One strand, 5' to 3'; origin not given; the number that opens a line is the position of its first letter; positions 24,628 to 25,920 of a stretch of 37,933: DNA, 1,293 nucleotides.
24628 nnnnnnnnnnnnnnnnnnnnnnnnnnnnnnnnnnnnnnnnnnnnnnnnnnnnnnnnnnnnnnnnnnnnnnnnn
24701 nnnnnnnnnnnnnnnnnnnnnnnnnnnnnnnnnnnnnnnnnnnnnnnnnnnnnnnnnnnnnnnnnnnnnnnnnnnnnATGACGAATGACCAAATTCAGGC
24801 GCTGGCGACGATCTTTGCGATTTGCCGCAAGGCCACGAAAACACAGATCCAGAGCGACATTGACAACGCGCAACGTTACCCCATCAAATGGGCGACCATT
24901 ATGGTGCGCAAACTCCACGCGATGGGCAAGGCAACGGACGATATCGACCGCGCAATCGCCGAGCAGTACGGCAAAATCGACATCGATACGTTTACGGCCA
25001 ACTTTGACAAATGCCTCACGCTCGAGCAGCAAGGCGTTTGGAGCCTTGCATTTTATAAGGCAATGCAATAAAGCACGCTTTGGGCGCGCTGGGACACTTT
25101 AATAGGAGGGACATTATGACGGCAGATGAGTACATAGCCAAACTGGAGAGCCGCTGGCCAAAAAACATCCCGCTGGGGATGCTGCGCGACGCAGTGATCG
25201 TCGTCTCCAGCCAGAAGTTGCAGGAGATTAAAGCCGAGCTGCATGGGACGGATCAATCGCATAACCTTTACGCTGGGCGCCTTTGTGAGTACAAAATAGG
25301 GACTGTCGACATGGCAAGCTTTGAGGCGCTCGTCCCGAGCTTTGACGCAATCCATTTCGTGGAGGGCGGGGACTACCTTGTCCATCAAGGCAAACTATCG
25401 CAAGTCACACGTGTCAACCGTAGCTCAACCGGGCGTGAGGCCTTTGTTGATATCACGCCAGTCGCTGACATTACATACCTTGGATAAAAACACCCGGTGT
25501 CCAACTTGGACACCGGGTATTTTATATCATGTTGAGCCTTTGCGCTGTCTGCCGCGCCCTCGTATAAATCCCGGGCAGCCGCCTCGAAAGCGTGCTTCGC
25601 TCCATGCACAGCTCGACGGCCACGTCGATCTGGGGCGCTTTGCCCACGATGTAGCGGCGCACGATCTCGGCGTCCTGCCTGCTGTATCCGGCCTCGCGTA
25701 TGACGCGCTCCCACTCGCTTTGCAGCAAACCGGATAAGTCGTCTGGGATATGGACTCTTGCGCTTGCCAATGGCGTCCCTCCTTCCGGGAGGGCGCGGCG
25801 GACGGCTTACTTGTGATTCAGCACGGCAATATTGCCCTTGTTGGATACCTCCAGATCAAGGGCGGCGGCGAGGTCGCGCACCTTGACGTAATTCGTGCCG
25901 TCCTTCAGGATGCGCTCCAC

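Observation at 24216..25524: Self-contained three-gene moron of unknown function with a textbook promoter, opposite in orientation to everything around it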

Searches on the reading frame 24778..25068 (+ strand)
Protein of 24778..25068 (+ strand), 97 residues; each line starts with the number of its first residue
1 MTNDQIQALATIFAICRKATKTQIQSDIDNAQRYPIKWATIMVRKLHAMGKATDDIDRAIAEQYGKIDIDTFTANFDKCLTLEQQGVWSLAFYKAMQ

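Call 45: search_solved_structures(query=A4, max_evalue=10, show_alignments=3)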
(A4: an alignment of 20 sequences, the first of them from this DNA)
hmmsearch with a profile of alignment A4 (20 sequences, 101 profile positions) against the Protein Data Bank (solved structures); distinct sequences matched with E-value up to 10: 10.
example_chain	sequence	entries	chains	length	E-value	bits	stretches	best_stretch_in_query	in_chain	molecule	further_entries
8g9s_H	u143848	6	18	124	0.0041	20.5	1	70-97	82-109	Cas11 | Phage associated protein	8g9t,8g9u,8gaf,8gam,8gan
8g9s_K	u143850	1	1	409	0.031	17.7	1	72-97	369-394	Cas8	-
8g9t_K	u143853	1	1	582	0.039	17.4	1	72-97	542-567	Cas8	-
8g9u_H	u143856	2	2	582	0.041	17.3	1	72-97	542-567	CRISPR-associated protein, Csd1 family | Cas8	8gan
8gaf_G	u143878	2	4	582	0.041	17.3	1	72-97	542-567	Cas8 | Phage associated protein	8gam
2klz_A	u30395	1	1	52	0.59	13.6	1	52-87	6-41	Ataxin-3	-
9jhc_A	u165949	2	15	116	0.62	13.5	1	9-97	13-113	CRISPR-associated protein, CT1133 family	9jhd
9jhb_B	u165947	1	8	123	0.68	13.4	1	9-97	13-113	CRISPR-associated protein, CT1133 family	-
7kha_K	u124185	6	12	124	0.69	13.4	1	9-97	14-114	CRISPR-associated protein, CT1133 family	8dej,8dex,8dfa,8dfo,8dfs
2i15_A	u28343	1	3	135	1.2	12.6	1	56-84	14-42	Hypothetical protein MG296 homolog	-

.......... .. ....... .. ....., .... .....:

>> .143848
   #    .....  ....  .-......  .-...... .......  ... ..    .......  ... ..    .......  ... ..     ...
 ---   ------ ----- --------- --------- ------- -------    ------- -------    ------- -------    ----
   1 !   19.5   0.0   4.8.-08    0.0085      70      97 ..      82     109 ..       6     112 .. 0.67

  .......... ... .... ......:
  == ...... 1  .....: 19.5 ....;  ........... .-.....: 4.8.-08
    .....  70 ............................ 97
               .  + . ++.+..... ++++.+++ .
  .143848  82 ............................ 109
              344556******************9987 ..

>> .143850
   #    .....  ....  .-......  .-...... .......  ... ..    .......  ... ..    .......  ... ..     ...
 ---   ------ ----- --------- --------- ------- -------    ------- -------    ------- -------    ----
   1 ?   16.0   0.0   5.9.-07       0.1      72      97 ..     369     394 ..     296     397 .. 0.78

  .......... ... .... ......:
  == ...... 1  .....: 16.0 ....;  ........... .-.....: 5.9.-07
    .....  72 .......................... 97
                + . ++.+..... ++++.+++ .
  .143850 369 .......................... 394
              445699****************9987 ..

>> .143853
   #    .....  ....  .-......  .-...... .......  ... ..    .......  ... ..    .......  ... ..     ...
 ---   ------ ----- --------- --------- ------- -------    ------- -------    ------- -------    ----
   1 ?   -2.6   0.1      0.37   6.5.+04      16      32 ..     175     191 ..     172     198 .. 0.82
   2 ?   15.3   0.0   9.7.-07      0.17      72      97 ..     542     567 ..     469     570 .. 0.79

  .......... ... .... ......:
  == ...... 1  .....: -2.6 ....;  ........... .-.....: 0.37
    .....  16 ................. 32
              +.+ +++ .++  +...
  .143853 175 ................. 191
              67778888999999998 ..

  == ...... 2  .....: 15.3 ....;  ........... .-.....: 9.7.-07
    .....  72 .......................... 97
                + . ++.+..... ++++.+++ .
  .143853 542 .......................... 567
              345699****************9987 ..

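Call 46: search_protein_families(library=pfam, alignment_id=A4, max_evalue=1)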
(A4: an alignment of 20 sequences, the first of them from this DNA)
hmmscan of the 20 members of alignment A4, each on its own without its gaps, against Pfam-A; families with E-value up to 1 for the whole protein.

A. member 1, seq(97 aa): 0 families

B. families by the number of members that match (of 20 scanned): 13 families
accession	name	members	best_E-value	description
PF09709.15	Cas_Csd1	5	0.0019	CRISPR-associated protein (Cas_Csd1)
PF09644.15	Mg296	2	0.046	Mg296 protein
PF20557.3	DnaT_2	1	0.0041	Putative DnaT-like ssDNA binding protein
PF03226.21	Yippee-Mis18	1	0.04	Yippee zinc-binding/DNA-binding /Mis18, centromere assembly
PF00681.25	Plectin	1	0.051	Plectin repeat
PF11708.13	Slu7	1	0.075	Pre-mRNA splicing Prp18-interacting factor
PF20232.3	T6SS_FHA_C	1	0.083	C-terminal domain of Type VI secretion system FHA protein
PF16661.11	Lactamase_B_6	1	0.1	Metallo-beta-lactamase superfamily domain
PF22964.2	ZER1-like_2nd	1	0.12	Protein zer-1 homolog-like, C-terminal domain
PF07012.17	Curlin_rpt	1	0.15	Curlin associated repeat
PF21867.1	vRNAP_dom_2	1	0.15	Virion DNA-directed RNA polymerase domain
PF20701.3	HetE-N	1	0.15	Het-E N-terminal domain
PF00607.25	Gag_p24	1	0.15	gag protein p24 N-terminal domain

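Call 61: search_solved_structures(query=A4, max_evalue=10, show_alignments=5)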
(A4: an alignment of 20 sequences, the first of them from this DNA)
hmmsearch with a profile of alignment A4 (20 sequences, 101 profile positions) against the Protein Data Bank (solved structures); distinct sequences matched with E-value up to 10: 10.
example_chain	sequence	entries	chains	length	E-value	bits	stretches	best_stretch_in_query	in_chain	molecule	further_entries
8g9s_H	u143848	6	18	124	0.0041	20.5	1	70-97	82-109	Cas11 | Phage associated protein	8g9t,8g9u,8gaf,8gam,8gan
8g9s_K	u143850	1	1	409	0.031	17.7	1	72-97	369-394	Cas8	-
8g9t_K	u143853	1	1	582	0.039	17.4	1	72-97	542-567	Cas8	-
8g9u_H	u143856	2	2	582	0.041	17.3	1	72-97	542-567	CRISPR-associated protein, Csd1 family | Cas8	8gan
8gaf_G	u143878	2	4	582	0.041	17.3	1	72-97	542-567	Cas8 | Phage associated protein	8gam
2klz_A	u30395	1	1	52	0.59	13.6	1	52-87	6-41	Ataxin-3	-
9jhc_A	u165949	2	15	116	0.62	13.5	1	9-97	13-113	CRISPR-associated protein, CT1133 family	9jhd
9jhb_B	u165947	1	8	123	0.68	13.4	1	9-97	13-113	CRISPR-associated protein, CT1133 family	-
7kha_K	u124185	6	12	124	0.69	13.4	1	9-97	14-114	CRISPR-associated protein, CT1133 family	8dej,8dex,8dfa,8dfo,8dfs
2i15_A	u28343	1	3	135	1.2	12.6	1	56-84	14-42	Hypothetical protein MG296 homolog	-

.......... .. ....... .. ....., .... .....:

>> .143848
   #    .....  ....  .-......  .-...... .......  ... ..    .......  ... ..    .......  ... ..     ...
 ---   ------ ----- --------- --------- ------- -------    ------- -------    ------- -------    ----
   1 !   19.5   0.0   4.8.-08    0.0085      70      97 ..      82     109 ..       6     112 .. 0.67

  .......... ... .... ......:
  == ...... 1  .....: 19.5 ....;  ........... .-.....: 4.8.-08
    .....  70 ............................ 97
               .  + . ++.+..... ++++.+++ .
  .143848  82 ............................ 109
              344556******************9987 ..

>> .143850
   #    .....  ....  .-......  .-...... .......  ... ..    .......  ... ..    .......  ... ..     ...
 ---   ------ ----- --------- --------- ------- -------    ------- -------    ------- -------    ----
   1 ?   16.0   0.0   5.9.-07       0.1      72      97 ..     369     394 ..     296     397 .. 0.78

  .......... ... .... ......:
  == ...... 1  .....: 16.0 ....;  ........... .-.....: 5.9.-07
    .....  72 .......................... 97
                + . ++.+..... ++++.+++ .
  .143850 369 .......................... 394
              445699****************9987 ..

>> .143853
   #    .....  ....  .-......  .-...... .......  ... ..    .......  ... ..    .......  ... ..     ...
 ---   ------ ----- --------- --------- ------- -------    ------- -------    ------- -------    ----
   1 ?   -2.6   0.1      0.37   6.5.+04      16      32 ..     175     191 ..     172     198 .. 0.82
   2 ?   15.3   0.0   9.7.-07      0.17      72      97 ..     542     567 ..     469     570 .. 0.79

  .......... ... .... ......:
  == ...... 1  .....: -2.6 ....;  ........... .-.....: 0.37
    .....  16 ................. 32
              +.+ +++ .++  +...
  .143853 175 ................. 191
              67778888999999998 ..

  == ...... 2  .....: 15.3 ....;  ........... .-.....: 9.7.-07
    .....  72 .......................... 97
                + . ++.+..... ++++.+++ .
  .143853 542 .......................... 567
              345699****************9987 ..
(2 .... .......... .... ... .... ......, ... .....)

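Call 64: find_related_loci(query=A6, collection=genome_contigs, flank=8000)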
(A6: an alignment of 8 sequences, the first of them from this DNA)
Query A6 (97 aa) in genome_contigs; peptide patterns used: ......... (x = any residue, [..] = any of these).
13 stretches matched a pattern; 2 encode a relative of the query (tblastn E <= 1e-3); 2 distinct loci.
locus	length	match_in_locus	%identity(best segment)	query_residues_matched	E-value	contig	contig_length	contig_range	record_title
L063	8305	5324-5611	90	1-96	1e-58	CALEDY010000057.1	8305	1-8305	MAG TPA_asm: uncultured Collinsella sp. isolate ERR2619710_bin.27_CONCOCT_v1.1_MAG genome assembly, contig: ERZ1026782.2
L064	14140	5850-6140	87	1-97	3e-58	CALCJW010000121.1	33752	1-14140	MAG TPA_asm: uncultured Clostridia bacterium isolate ERR1600602_bin.57_CONCOCT_v1.1_MAG genome assembly, contig: ERZ1311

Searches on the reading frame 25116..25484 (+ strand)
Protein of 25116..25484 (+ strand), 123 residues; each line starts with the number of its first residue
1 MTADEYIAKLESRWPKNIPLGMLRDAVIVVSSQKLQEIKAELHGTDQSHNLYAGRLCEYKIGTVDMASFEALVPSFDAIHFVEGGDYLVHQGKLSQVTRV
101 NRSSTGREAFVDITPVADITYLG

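Call 7: search_protein_families(library=pfam, proteins=[window:25116-25484:+], max_evalue=1)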
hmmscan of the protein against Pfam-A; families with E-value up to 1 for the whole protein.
window:25116-25484:+ (123 aa): 0 families

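Call 8: search_protein_families(library=phrogs, proteins=[window:25116-25484:+], max_evalue=1)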
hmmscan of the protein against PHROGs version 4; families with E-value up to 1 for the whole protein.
window:25116-25484:+ (123 aa): 0 families

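Call 9: search_protein_families(library=padloc, proteins=[window:25116-25484:+], max_evalue=1)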
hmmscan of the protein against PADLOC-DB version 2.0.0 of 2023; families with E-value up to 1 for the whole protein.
window:25116-25484:+ (123 aa): 0 families

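Call 10: search_protein_families(library=ncbifam, proteins=[window:25116-25484:+], max_evalue=1)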
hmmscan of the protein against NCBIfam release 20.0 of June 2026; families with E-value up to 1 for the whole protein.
window:25116-25484:+ (123 aa): 1 family
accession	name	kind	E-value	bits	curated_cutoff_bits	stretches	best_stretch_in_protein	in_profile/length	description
TIGR04157.1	glyco_rSAM_CFB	subfamily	0.2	10.6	400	1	23-86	202-266/406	TIGR04157 family glycosyltransferase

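Call 13: find_homologous_proteins(query=window:25116-25484:+)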
Query window:25116-25484:+ (123 aa): 27 proteins with E <= 0.001 among 27 candidates.
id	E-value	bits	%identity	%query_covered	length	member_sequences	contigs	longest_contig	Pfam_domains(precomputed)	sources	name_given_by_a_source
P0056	3.0e-67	242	91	100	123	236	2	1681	-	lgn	-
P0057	1.5e-65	237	90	100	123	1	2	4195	-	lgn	-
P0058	7.9e-65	234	89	100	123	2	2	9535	-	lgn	-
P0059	7.8e-64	231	88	100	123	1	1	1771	-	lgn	-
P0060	1.0e-63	231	86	100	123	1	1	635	-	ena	-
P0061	7.7e-63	228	87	100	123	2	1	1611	-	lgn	-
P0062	2.1e-62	227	88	100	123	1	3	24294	-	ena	-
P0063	7.1e-62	225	87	97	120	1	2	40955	-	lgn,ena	-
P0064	1.3e-59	218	85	100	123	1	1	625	-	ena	-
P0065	1.0e-55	205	79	100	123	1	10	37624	-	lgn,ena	-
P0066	1.9e-55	204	78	100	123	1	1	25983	-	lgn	-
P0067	9.9e-55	202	78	100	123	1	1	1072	-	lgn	-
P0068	1.9e-54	201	78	100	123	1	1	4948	-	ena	-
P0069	1.9e-54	201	78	100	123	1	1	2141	-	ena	-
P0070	2.6e-54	200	78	100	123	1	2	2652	-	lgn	-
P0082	2.5e-30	123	55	99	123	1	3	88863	-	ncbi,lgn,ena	-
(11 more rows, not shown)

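Call 15: find_encoding_contigs(protein=P0082, flank=8000, max_places=3)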
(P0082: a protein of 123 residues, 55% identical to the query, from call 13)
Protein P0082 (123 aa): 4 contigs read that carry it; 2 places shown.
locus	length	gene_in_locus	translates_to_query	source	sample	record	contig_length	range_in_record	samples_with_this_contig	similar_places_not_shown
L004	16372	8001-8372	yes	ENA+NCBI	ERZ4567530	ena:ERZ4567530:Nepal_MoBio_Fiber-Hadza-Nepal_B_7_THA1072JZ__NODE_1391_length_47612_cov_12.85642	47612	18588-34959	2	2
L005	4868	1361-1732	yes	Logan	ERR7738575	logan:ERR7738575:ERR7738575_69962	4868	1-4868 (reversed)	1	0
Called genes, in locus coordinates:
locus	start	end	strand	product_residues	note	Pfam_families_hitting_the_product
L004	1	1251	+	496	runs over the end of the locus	-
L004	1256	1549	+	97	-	-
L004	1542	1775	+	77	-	-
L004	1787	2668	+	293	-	-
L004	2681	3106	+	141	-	-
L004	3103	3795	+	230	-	PF19789:DUF6273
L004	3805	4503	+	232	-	PF19789:DUF6273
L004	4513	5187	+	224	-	-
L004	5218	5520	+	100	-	-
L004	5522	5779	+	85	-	-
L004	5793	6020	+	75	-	-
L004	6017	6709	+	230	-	-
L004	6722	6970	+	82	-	-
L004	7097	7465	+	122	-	-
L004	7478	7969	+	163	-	PF10723:RepB-RCR_reg (weak)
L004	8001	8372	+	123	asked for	-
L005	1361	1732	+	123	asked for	-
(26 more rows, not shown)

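Call 58: search_solved_structures(query=A2, max_evalue=10)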
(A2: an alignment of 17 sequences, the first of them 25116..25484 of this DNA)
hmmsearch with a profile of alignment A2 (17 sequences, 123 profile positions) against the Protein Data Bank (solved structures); distinct sequences matched with E-value up to 10: 2.
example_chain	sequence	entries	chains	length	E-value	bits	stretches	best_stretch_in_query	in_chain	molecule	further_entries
6jil_A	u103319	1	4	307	0.45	14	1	54-104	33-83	Cycloserine biosynthesis protein DcsG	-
3jrt_A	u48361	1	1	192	0.94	13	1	17-82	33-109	Integron cassette protein Vpc_cass2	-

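Call 75: predict_structure(alignment_id=A2)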
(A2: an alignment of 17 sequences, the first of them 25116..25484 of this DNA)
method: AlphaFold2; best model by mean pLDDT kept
length: 123 residues; sequences in the alignment: 17
mean_pLDDT: 64.2   pTM: 0.59
mean pLDDT of the five models: 64.2, 60.0, 49.1, 49.0, 49.0
residues with pLDDT >= 90: 0; 70-90: 47; 50-70: 61; < 50: 15
segments of 3 or more residues with pLDDT < 50: 78-86, 107-109
pLDDT, mean of each block of 10 residues (from residue 1): 76 68 71 80 57 60 78 60 46 58 52 65 64
secondary structure, 60 per line:
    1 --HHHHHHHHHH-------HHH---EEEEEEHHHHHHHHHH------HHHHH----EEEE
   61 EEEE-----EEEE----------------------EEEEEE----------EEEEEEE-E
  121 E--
elements in order: H3-12 E26-31 H32-41 H48-52 E57-64 E70-73 E96-101 E112-118

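Call 79: fold_search(model_id=the predicted structure, library=pdb)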
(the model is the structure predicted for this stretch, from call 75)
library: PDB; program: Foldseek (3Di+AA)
matches with E <= 10: 41; with E <= 0.001: 0
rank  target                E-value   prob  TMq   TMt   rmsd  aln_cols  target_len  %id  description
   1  7rwz_A                1.6e+00  0.10  0.26  0.13  11.1        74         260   16  SaPIbov5 procapsid structure including size redirecting protein Ccm (released 2021-11-17)
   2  5b0o_E                2.4e+00  0.06  0.22  0.20  12.1        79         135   13  Structure of the FliH-FliI complex (released 2016-03-23)
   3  7lis                  3.0e+00  0.08  0.38  0.20  12.8       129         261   16  Thermotoga maritima Encapsulin Nanocompartment Pore Mutant S5D (released 2022-02-09)
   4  6qvk_1B               3.0e+00  0.06  0.34  0.12  13.6       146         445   10  The cryo-EM structure of bacteriophage phi29 prohead (released 2019-06-12)
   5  8ka4_B                3.6e+00  0.02  0.23  0.12  10.5       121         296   11  Arabidopsis AP endonuclease ARP complex with 21bp THF-containing DNA (released 2024-02-21)
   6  4lyg_B                4.1e+00  0.02  0.18  0.09   8.2        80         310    9  Crystal structure of human PRS1 E43T mutant (released 2015-02-04)
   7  6oee_A                5.0e+00  0.04  0.24  0.14   8.8        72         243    7  Structure of CagT from a cryo-EM reconstruction of a T4SS (released 2019-07-03)
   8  6z1p_Av               5.0e+00  0.01  0.15  0.11  18.0       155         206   12  Structure of the mitochondrial ribosome from Tetrahymena thermophila (released 2020-06-24)
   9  8ynx_B                5.3e+00  0.06  0.25  0.31   6.2        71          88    6  Crystal structure of Cag3-CagT complex from Helicobacter pylori (released 2025-03-19)
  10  8f2n_H                5.3e+00  0.03  0.30  0.11  13.5       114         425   12  Phi-29 partially-expanded fiberless prohead (released 2023-11-15)
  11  8f2n_A                5.6e+00  0.04  0.37  0.13  14.1       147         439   13  Phi-29 partially-expanded fiberless prohead (released 2023-11-15)
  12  8ka5_A                5.6e+00  0.02  0.24  0.13  10.3       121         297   11  Arabidopsis AP endonuclease ARP complex with 20bp THF-containing DNA (released 2024-02-21)
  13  8b6f_AZ               5.6e+00  0.01  0.15  0.18  11.5        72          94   17  Cryo-EM structure of NADH:ubiquinone oxidoreductase (complex-I) from respiratory supercomplex of Tetrahymena thermoph (released 2023-03-29)
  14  4adn_A                6.0e+00  0.01  0.15  0.11  16.1       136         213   14  Fusidic acid resistance protein FusB (released 2012-03-07)
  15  3dkt_A                6.4e+00  0.07  0.42  0.22  12.5       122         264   16  Crystal structure of Thermotoga maritima encapsulin (released 2008-09-02)
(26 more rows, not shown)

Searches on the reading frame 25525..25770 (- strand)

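Call 7: search_protein_families(library=pfam, proteins=[window:25525-25770:-], max_evalue=1)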
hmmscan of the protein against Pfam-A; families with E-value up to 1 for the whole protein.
window:25525-25770:- (82 aa): 0 families

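Call 8: search_protein_families(library=phrogs, proteins=[window:25525-25770:-], max_evalue=1)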
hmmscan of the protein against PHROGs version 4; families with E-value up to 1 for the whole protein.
window:25525-25770:- (82 aa): 2 families
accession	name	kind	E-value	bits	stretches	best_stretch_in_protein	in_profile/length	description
phrog_517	-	DNA, RNA and nucleotide metabolism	0.014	17.3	1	30-70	87-127/128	HTH DNA binding protein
phrog_29992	-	unknown function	0.33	11.8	1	17-30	11-24/70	-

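Call 9: search_protein_families(library=padloc, proteins=[window:25525-25770:-], max_evalue=1)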
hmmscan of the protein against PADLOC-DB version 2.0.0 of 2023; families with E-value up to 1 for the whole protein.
window:25525-25770:- (82 aa): 0 families

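Call 10: search_protein_families(library=ncbifam, proteins=[window:25525-25770:-], max_evalue=1)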
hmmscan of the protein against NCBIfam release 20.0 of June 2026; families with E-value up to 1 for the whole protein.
window:25525-25770:- (82 aa): 1 family
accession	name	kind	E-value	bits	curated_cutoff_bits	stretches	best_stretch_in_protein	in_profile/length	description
NF049968.1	QhpR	equivalog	0.015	14.4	250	1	21-65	179-223/284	AraC-like transcriptional regulator QhpR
